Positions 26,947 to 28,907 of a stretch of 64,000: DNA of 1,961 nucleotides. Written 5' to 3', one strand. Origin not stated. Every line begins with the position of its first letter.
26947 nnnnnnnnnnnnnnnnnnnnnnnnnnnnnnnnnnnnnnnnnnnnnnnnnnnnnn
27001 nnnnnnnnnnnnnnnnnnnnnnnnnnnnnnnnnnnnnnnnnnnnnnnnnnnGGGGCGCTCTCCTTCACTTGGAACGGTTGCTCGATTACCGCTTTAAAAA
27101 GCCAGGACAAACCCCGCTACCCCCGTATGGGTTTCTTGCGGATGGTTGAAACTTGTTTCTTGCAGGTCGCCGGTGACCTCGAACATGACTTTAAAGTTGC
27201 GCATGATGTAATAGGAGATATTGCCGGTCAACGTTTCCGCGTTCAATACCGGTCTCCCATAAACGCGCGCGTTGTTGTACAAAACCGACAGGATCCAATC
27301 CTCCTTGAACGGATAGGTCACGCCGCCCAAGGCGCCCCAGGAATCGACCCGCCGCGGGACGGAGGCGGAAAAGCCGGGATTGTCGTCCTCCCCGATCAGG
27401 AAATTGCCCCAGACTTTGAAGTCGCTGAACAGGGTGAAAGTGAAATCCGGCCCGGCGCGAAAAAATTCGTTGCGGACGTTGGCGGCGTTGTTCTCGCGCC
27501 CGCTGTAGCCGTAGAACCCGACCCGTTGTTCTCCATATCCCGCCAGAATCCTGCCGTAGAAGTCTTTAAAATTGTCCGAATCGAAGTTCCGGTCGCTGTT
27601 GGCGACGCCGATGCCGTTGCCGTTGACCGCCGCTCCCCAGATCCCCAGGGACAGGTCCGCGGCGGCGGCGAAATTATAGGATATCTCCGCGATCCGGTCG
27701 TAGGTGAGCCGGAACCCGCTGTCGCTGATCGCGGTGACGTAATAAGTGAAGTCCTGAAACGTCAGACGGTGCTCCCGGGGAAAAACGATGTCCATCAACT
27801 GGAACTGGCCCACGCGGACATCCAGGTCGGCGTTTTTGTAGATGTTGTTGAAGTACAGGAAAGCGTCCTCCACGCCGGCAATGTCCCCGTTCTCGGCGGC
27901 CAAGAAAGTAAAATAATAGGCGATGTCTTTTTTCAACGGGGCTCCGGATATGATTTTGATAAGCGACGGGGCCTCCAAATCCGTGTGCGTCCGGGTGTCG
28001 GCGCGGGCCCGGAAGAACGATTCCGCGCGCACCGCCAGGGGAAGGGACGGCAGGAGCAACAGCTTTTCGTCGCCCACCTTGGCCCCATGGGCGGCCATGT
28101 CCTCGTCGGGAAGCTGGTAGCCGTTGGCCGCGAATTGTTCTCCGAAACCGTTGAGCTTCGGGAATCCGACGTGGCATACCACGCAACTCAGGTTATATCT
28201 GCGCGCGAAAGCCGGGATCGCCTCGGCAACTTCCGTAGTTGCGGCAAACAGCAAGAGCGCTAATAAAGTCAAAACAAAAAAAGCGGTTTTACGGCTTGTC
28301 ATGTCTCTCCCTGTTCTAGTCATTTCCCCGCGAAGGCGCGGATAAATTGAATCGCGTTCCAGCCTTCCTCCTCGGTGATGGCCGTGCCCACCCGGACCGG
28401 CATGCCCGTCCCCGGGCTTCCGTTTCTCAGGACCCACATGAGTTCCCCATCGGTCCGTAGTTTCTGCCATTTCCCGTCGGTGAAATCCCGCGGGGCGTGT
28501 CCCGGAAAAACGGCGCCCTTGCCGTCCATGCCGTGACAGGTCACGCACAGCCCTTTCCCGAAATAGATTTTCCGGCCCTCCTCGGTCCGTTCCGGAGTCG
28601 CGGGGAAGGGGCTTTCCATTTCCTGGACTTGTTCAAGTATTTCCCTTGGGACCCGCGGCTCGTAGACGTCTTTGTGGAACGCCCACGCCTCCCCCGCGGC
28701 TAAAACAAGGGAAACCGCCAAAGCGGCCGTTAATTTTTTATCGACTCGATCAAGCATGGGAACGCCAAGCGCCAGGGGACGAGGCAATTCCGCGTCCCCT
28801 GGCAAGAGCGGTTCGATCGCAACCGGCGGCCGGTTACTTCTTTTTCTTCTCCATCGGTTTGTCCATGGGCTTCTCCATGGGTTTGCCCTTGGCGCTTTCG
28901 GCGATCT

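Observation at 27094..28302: Cyc2-like protein: single heme motif at the mature N-terminus followed by a ~360-aa beta-barrel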

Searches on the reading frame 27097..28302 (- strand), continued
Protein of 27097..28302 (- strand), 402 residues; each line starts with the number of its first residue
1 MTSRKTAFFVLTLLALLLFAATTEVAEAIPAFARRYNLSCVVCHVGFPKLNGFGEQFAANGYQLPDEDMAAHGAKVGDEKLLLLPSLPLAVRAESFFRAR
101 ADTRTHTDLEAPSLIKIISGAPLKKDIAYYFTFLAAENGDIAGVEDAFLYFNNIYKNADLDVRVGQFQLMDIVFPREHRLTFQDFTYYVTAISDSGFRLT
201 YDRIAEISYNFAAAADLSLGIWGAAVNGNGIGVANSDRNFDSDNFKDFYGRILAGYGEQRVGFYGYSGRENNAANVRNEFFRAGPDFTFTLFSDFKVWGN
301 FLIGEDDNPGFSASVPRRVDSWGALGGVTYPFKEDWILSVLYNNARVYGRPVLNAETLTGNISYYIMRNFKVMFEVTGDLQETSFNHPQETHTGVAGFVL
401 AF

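Call 82: find_encoding_contigs(protein=P0004, flank=7000, max_places=2)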
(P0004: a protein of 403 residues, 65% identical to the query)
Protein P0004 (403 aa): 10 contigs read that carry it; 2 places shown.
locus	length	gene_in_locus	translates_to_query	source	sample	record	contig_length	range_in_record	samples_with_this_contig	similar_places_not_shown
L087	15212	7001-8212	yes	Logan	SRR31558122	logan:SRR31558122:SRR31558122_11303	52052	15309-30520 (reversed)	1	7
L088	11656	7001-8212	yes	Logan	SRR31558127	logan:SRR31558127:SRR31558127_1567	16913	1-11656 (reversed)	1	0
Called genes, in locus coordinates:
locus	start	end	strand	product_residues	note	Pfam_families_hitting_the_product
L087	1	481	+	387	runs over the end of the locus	PF00155:Aminotran_1_2, PF01041:DegT_DnrJ_EryC1, PF01053:Cys_Met_Meta_PP (weak)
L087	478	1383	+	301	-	PF04055:Radical_SAM, PF13186:SPASM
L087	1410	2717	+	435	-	PF03720:UDPG_MGDP_dh_C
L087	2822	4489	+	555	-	PF13522:GATase_6, PF13537:GATase_7, PF00733:Asn_synthase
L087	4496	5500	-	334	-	PF13593:SBF_like, PF01758:SBF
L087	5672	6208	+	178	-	PF07603:Lcl_C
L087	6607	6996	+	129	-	PF13442:Cytochrome_CBB3, PF00034:Cytochrom_C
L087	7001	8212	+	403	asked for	-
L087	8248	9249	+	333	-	PF03150:CCP_MauG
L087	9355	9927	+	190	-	PF13442:Cytochrome_CBB3 (weak)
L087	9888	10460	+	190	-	PF00034:Cytochrom_C (weak), PF13442:Cytochrome_CBB3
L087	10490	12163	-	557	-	PF02463:SMC_N (faint), PF13476:AAA_23 (faint), PF00004:AAA (faint), PF00005:ABC_tran, PF00006:ATP-synt_ab (faint), PF13166:AAA_13 (faint), PF12848:ABC_tran_Xtn, PF00005:ABC_tran, +3 more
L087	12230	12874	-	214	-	PF13489:Methyltransf_23, PF08241:Methyltransf_11 (faint)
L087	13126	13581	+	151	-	PF01132:EFP, PF09285:Elong-fact-P_C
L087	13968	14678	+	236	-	PF01618:MotA_ExbB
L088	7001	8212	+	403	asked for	-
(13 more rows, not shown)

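Call 84: search_dna_similar(query=window:27097-28302:-, collection=plasmids, mode=protein, max_evalue=10, max_rows=25)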
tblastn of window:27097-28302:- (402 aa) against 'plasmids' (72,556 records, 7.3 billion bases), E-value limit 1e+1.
Records with a match: 21; places in all: 22; records where one place covers at least 80% of the query: 0.
Best place of each record, by identity: <60% 21.
By first word of the organism name: Sinorhizobium 9; Ralstonia 6; Caballeronia 2; Paraburkholderia 1; Haloarcula 1; Ideonella 1; Methylocystis 1.
By predicted mobility (MOB-suite, as given by PLSDB): non-mobilizable 9; conjugative 9; mobilizable 3.
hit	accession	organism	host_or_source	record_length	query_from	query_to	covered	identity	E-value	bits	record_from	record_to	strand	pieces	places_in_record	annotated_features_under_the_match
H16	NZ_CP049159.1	Caballeronia sp. SBC1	whole organism,soil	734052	29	68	10%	50.0%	6e-4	50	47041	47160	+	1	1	cytochrome C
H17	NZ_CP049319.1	Caballeronia sp. SBC2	whole organism,soil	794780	29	68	10%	50.0%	6e-4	50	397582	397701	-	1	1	cytochrome C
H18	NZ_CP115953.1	Ralstonia solanacearum CFBP2957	Solanum lycopersicum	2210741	29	68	10%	47.5%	8e-4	49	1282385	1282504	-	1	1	none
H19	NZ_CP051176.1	Ralstonia solanacearum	Whole organism,tomato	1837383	29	68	10%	47.5%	1e-3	49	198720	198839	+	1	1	none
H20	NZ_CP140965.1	Sinorhizobium medicae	Medicago lupulina,whole organism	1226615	33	73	10%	41.9%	8e+0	37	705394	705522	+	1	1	record has no annotation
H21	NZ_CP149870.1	Sinorhizobium medicae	Melilotus albus,Cell Culture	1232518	33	73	10%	41.9%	8e+0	37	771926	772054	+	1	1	record has no annotation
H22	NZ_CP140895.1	Sinorhizobium medicae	Medicago lupulina,whole organism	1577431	33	73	10%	41.9%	8e+0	37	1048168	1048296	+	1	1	record has no annotation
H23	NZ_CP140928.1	Sinorhizobium medicae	Medicago lupulina,whole organism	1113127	33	73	10%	41.9%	9e+0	36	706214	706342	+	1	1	record has no annotation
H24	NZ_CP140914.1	Sinorhizobium medicae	Medicago lupulina,whole organism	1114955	33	73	10%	41.9%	9e+0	36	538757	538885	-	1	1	record has no annotation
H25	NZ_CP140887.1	Sinorhizobium medicae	Medicago lupulina,whole organism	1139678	33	73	10%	41.9%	9e+0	36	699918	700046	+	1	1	none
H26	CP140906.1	Sinorhizobium medicae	Medicago lupulina,whole organism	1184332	33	73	10%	41.9%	9e+0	36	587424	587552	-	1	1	response regulator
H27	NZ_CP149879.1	Sinorhizobium medicae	Medicago sativa,Cell Culture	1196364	33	73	10%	41.9%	9e+0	36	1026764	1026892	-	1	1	record has no annotation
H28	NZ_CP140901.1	Sinorhizobium medicae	Medicago lupulina,whole organism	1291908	33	73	10%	41.9%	9e+0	36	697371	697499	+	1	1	record has no annotation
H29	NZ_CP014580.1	Paraburkholderia phytofirmans OLGA172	-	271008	29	64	9%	47.4%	1e-1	42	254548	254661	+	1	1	none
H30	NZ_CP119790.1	Haloarcula ordinaria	cell culture,sediment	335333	298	335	9%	43.2%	7e+0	37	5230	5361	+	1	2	PH domain-containing protein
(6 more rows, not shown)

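Call 90: list_cluster_members(proteins=[P0044, P0106, P0045, P0040, P0073, P0096, P0021, P0091, P0086, P0103])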
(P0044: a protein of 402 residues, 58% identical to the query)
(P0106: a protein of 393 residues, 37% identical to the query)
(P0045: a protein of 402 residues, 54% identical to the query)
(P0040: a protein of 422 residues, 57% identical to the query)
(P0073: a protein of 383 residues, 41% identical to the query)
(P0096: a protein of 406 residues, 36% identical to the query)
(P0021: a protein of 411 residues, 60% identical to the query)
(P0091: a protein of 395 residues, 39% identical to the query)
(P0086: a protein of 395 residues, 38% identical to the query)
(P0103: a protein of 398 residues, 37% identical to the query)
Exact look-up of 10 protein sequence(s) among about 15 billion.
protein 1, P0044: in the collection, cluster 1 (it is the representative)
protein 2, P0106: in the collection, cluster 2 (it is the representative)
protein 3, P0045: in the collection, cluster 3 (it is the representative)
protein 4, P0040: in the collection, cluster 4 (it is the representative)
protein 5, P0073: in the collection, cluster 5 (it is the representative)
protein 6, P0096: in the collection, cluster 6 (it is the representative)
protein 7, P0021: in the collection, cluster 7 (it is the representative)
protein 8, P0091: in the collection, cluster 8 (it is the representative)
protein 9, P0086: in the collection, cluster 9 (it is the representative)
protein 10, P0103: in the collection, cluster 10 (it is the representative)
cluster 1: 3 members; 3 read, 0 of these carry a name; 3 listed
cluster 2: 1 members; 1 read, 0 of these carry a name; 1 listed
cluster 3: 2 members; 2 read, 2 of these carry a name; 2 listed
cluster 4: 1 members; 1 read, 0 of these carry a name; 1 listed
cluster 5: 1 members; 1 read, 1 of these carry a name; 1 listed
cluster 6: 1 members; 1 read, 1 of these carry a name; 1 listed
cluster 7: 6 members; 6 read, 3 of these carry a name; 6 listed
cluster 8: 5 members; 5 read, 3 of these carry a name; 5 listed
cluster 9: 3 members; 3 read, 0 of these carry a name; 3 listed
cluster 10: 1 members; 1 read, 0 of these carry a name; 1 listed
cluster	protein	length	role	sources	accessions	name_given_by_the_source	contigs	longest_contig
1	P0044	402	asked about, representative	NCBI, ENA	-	-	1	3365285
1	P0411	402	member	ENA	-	-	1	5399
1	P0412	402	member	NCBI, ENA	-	-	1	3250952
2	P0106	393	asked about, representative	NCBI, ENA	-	-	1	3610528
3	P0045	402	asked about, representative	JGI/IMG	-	hypothetical protein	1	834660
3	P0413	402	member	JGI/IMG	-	hypothetical protein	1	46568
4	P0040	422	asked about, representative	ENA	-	-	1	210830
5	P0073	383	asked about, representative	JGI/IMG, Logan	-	hypothetical protein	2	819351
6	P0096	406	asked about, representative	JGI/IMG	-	hypothetical protein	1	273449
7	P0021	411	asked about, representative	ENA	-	-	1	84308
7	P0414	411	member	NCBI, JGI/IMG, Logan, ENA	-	hypothetical protein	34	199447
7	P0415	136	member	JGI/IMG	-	hypothetical protein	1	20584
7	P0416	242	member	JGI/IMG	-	hypothetical protein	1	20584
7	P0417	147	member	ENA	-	-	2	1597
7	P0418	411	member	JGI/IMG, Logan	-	-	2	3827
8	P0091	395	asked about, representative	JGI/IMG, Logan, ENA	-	hypothetical protein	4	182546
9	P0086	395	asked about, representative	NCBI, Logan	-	-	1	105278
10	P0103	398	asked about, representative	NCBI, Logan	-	-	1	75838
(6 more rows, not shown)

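Call 91: find_encoding_contigs(protein=P0041, flank=6000, max_places=1)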
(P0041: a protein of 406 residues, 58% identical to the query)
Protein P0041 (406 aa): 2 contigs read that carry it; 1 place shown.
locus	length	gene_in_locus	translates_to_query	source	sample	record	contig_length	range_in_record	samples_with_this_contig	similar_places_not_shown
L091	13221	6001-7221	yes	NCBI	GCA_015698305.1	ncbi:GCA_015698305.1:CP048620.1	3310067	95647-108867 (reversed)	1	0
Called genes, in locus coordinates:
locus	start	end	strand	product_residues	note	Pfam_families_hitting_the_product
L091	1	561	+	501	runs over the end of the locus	PF01943:Polysacc_synt, PF13440:Polysacc_synt_3, PF03023:MurJ (weak)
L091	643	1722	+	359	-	PF03102:NeuB, PF08666:SAF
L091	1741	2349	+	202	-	PF07021:MetW, PF13489:Methyltransf_23, PF13847:Methyltransf_31 (faint), PF08241:Methyltransf_11, PF08242:Methyltransf_12, PF13649:Methyltransf_25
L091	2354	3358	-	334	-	PF13593:SBF_like, PF01758:SBF, PF03547:Mem_trans (weak)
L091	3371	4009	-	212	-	PF03848:TehB, PF13489:Methyltransf_23, PF05175:MTS (faint), PF13649:Methyltransf_25, PF13847:Methyltransf_31, PF08241:Methyltransf_11, PF08242:Methyltransf_12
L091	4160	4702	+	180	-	PF07603:Lcl_C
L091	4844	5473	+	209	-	PF06884:DUF1264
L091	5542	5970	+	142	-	PF13442:Cytochrome_CBB3, PF00034:Cytochrom_C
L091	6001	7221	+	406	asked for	-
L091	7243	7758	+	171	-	PF00034:Cytochrom_C, PF13442:Cytochrome_CBB3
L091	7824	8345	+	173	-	PF13442:Cytochrome_CBB3, PF00034:Cytochrom_C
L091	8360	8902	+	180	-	PF13442:Cytochrome_CBB3, PF00034:Cytochrom_C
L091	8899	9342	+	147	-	PF00034:Cytochrom_C, PF13442:Cytochrome_CBB3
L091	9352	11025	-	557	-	PF02463:SMC_N (faint), PF00005:ABC_tran, PF01926:MMR_HSR1 (faint), PF13304:AAA_21 (faint), PF13476:AAA_23 (faint), PF13555:AAA_29 (faint), PF12848:ABC_tran_Xtn, PF00005:ABC_tran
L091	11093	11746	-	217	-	PF13489:Methyltransf_23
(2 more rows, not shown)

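Call 92: find_encoding_contigs(protein=P0044, flank=6000, max_places=1)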
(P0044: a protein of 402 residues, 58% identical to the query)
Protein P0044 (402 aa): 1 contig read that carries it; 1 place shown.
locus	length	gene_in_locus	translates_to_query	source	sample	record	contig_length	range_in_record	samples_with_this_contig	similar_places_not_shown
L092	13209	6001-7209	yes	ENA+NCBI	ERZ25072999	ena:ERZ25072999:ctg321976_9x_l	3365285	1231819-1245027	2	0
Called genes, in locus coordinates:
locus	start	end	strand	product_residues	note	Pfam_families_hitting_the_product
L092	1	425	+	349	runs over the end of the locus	PF03102:NeuB, PF08666:SAF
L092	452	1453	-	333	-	PF13593:SBF_like, PF01758:SBF, PF03547:Mem_trans (faint)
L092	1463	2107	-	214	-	PF03848:TehB, PF13489:Methyltransf_23, PF13847:Methyltransf_31, PF08241:Methyltransf_11, PF08242:Methyltransf_12, PF13649:Methyltransf_25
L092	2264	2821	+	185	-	PF07603:Lcl_C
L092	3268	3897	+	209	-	PF06884:DUF1264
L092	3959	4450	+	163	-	PF00034:Cytochrom_C, PF13442:Cytochrome_CBB3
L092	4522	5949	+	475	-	PF00753:Lactamase_B, PF00581:Rhodanese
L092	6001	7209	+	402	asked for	-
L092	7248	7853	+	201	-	PF13442:Cytochrome_CBB3, PF00034:Cytochrom_C (weak)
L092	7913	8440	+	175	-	PF13442:Cytochrome_CBB3, PF00034:Cytochrom_C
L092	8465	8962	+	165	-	PF00034:Cytochrom_C (weak), PF13442:Cytochrome_CBB3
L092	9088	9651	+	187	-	PF00034:Cytochrom_C, PF13442:Cytochrome_CBB3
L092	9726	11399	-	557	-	PF02463:SMC_N (faint), PF00004:AAA (faint), PF00005:ABC_tran, PF01926:MMR_HSR1 (faint), PF13304:AAA_21 (faint), PF13401:AAA_22 (faint), PF12848:ABC_tran_Xtn, PF00005:ABC_tran, +2 more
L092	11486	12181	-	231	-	PF13489:Methyltransf_23, PF08241:Methyltransf_11 (faint)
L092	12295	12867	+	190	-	PF08207:EFP_N, PF01132:EFP, PF09285:Elong-fact-P_C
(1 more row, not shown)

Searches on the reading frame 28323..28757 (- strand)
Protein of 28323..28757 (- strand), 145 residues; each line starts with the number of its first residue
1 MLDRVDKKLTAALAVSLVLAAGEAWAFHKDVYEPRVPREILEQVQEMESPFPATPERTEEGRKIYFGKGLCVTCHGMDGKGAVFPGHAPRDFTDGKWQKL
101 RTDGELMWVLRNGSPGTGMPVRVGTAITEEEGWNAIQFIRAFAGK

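Call 4: search_protein_families(library=pfam, proteins=[window:28323-28757:-], max_evalue=0.1)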
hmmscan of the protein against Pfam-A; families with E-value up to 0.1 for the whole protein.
window:28323-28757:- (145 aa): 2 families
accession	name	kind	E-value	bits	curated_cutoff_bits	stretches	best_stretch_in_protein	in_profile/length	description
PF13442.11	Cytochrome_CBB3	-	8.6e-09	36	27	1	58-139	3-68/68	Cytochrome C oxidase, cbb3-type, subunit III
PF00034.26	Cytochrom_C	-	2.6e-07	32.3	21.3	1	59-140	2-87/90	Cytochrome c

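Call 5: search_protein_families(library=ncbifam, proteins=[window:28323-28757:-], max_evalue=1)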
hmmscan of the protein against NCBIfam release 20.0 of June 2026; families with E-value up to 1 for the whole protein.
window:28323-28757:- (145 aa): 11 families
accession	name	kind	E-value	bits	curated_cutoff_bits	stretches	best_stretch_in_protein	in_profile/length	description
NF033864.1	cytochrome579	equivalog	4.7e-24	85.1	280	1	14-141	5-138/179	cytochrome 579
TIGR00782.1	ccoP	equivalog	1e-05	25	179.95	1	31-116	176-257/285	cytochrome-c oxidase, cbb3-type subunit III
NF011054.0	PRK14486.1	equivalog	1.6e-05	24.6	447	1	42-141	199-289/294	putative bifunctional cbb3-type cytochrome c oxidase subunit II/cytochrome c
NF050122.1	bc1_QcrC_actin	exception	0.0092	15.3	200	1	53-82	36-63/253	cytochrome bc1 complex diheme cytochrome c subunit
NF045773.1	cytochro_C550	exception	0.034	14.1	125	1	62-86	51-75/118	cytochrome c550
NF045774.1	cytochro_C551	exception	0.038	14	118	1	56-85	37-64/110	cytochrome c551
TIGR03872.1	cytochrome_MoxG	equivalog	0.083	13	147.8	1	46-113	32-94/133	cytochrome c(L), periplasmic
NF011323.0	PRK14736.1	subfamily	0.1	12.6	145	1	62-89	13-40/133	F0F1 ATP synthase subunit epsilon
TIGR04494.1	c550_PedF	equivalog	0.16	11.8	122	1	12-81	2-72/133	cytochrome c-550 PedF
TIGR02603.1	CxxCH_TIGR02603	domain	0.19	11.7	68.15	1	59-83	4-26/134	putative heme-binding domain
TIGR03981.2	SAM_quin_mod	hypoth_equivalog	0.23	10.3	340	1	56-76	265-285/411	His-Xaa-Ser system-associated MauG-like protein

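Call 100: search_solved_structures(query=window:28323-28757:-, max_evalue=0.001)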
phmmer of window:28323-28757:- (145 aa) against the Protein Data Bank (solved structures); distinct sequences matched with E-value up to 0.001: 13.
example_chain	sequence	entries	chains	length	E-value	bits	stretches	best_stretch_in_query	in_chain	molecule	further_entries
6h5l_B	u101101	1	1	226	2.9e-08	36.9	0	50-140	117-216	Conserved hypothetical cytochrome protein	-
5mxy_A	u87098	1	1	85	1.5e-06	31.3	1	60-142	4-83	Cytochrome c-552 Ks_3358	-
5mxz_A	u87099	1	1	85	3.7e-06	30.1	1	61-142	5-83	Cytochrome c-552 Ks_3358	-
6xkx_p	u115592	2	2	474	8.8e-06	28.8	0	31-98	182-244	Cbb3-type cytochrome c oxidase subunit CcoP,Cytochrome c-type cyt cy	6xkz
5xdh_A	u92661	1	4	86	1e-05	28.6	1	68-145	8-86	Putative cytochrome c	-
8snh_G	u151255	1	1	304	1.7e-05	27.9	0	54-117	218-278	Cbb3-type cytochrome c oxidase subunit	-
3mk7_C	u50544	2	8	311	5.2e-05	26.3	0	54-140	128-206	Cytochrome c oxidase, cbb3-type, subunit P | Cbb3-type cytochrome c oxidase subunit CcoP1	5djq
7zs0_A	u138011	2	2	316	0.00011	25.2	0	53-86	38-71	Hypothetical (Diheme) protein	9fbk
7zs2_A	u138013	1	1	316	0.00012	25.1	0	53-86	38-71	Hypothetical (Diheme) protein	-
7zs1_A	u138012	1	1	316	0.00012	25.1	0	53-86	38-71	Hypothetical (Diheme) protein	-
7vzr_C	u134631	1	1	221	0.0002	24.5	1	56-144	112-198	Cytochrome c, mono-and diheme variants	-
7vzg_C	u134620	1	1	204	0.00031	23.8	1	56-144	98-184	Cytochrome c, mono-and diheme variants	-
6xkw_p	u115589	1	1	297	0.00044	23.3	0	31-98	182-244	Cbb3-type cytochrome c oxidase subunit CcoP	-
